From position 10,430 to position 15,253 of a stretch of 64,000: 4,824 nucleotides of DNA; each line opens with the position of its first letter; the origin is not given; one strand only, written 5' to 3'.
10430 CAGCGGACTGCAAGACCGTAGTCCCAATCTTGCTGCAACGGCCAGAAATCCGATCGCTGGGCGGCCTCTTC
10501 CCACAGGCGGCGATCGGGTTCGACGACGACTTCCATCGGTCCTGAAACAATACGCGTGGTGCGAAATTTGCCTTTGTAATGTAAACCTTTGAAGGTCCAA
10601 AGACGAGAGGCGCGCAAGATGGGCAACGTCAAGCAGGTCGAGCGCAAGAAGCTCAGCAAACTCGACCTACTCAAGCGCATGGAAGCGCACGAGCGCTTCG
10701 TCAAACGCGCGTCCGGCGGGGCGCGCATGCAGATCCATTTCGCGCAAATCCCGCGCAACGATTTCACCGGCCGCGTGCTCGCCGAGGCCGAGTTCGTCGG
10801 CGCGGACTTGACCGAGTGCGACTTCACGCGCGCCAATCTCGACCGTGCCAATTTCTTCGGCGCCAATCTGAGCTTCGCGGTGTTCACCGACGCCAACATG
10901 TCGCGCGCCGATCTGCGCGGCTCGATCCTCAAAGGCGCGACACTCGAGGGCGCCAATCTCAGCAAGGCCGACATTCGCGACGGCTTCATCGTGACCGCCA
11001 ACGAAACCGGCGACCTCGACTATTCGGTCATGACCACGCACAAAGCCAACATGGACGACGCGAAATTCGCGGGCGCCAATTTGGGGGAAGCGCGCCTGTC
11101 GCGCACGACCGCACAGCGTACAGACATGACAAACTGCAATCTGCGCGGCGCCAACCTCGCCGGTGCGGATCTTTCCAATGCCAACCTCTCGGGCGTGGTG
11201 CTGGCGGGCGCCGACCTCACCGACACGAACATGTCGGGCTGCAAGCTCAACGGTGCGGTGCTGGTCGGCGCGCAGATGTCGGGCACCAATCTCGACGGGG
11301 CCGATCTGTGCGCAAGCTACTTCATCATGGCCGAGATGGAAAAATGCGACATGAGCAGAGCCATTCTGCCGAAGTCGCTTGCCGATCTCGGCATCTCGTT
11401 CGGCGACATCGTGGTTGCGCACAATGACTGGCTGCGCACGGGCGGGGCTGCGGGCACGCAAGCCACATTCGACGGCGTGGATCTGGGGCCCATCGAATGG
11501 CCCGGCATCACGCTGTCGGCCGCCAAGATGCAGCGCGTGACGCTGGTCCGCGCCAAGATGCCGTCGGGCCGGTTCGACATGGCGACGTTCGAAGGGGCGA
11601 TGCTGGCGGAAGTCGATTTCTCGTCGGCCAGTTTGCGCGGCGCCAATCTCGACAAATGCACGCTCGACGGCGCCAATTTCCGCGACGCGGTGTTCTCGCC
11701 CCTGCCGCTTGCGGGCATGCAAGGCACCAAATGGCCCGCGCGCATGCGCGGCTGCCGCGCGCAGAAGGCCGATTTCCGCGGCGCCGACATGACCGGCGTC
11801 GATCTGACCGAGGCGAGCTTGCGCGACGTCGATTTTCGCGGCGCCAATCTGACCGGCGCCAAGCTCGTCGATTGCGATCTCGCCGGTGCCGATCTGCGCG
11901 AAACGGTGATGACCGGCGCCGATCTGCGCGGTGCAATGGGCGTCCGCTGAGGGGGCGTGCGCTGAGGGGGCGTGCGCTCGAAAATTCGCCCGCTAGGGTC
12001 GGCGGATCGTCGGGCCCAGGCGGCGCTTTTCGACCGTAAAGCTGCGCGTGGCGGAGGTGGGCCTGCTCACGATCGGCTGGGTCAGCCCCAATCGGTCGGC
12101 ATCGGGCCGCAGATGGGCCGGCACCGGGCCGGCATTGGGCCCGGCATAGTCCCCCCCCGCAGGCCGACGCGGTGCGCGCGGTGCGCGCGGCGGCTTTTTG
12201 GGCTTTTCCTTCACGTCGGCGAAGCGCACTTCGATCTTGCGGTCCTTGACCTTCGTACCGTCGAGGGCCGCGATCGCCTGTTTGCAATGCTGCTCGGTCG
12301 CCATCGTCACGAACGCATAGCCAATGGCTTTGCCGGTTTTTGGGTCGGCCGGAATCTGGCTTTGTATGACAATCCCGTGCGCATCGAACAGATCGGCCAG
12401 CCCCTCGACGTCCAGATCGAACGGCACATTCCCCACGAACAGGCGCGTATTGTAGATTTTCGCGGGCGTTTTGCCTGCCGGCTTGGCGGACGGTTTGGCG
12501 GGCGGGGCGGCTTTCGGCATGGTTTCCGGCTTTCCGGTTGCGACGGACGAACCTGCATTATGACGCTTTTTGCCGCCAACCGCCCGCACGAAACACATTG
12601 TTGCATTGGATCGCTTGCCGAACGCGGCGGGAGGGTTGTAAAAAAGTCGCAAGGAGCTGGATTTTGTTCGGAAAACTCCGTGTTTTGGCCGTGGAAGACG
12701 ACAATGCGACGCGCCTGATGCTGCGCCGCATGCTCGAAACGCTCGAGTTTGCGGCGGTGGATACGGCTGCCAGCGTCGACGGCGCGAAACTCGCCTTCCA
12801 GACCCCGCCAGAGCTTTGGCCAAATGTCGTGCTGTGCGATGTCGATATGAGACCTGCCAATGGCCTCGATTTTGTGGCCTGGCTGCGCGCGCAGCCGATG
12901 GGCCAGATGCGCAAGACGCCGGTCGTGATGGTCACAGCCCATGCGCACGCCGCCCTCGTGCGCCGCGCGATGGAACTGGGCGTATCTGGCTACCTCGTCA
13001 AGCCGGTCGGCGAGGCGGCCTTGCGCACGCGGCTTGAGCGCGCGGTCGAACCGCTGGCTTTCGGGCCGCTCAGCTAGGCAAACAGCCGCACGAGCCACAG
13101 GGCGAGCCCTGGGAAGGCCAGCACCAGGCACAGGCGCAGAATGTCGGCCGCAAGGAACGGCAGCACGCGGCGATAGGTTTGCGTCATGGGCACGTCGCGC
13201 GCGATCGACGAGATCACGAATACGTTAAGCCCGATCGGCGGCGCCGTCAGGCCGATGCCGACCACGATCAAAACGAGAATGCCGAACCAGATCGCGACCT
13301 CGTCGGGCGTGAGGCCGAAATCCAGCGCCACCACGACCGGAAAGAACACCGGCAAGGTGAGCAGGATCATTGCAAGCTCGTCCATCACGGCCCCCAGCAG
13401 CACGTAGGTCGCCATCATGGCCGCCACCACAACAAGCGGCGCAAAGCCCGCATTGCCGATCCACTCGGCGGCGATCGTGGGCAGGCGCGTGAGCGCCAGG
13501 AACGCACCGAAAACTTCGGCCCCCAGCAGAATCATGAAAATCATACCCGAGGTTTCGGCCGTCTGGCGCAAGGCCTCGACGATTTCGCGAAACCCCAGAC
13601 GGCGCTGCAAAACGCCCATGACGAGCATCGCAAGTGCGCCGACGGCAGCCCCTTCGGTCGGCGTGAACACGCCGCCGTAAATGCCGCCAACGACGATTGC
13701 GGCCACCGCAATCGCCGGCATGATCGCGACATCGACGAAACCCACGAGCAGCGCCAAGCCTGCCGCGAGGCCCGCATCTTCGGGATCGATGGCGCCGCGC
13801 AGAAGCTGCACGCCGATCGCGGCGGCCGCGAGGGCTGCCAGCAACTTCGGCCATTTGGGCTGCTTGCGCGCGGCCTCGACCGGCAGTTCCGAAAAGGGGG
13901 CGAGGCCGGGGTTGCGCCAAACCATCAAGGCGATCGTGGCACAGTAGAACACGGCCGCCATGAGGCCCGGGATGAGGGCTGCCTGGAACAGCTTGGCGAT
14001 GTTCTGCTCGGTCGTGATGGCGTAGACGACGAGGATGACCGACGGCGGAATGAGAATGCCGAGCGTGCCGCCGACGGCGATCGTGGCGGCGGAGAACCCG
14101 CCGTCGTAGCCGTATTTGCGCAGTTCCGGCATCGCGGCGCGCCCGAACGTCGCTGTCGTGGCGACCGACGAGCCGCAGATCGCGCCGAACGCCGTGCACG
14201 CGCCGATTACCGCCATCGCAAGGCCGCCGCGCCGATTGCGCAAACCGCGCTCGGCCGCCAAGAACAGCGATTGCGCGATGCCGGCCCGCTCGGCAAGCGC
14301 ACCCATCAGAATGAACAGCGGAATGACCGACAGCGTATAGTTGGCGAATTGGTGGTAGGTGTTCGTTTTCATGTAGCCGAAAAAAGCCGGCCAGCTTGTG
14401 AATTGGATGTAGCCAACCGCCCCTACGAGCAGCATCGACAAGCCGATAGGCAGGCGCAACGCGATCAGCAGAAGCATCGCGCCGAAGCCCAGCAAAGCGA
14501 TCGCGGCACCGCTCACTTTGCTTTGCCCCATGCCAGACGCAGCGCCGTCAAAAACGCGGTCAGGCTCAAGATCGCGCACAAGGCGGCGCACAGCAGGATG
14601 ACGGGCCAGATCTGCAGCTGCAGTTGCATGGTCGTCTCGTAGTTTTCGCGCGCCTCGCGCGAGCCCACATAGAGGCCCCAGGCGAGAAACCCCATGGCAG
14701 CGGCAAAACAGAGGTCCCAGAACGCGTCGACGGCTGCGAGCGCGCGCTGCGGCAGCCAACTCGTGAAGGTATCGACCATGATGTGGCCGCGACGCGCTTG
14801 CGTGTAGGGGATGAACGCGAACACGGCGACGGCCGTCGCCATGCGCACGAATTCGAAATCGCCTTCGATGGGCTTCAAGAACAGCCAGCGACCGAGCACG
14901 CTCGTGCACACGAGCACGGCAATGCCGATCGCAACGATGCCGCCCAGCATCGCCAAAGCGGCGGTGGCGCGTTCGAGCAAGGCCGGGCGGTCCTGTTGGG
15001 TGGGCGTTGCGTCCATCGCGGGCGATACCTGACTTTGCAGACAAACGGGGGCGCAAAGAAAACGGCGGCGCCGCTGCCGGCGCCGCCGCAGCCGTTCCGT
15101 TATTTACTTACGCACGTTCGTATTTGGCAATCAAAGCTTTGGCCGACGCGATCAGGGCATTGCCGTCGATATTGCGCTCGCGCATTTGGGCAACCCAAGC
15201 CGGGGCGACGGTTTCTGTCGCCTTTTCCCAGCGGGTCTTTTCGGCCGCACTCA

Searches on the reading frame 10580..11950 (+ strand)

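Call 60: search_protein_families(library=pfam, proteins=[window:10580-11950:+], max_evalue=0.00001)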
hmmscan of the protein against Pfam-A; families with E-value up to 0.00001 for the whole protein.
window:10580-11950:+ (456 aa): 3 families
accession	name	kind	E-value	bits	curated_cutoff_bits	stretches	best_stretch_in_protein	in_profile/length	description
PF00805.28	Pentapeptide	-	2.4e-75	247.9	20.2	8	191-228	1-38/40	Pentapeptide repeats (8 copies)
PF13599.13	Pentapeptide_4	-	2.3e-37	127.3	38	3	158-228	3-73/78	Pentapeptide repeat region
PF13576.12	Pentapeptide_3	-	4.9e-36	123.1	27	0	159-201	2-47/48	Pentapeptide repeats (9 copies)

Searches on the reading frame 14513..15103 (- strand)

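Call 60: search_protein_families(library=pfam, proteins=[window:14513-15103:-], max_evalue=0.00001)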
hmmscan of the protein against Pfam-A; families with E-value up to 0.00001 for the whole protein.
window:14513-15103:- (196 aa): 1 family
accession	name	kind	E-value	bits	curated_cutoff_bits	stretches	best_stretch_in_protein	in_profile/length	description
PF04290.18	DctQ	-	7e-21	74.9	28.3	1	61-189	1-128/132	Tripartite ATP-independent periplasmic transporters, DctQ component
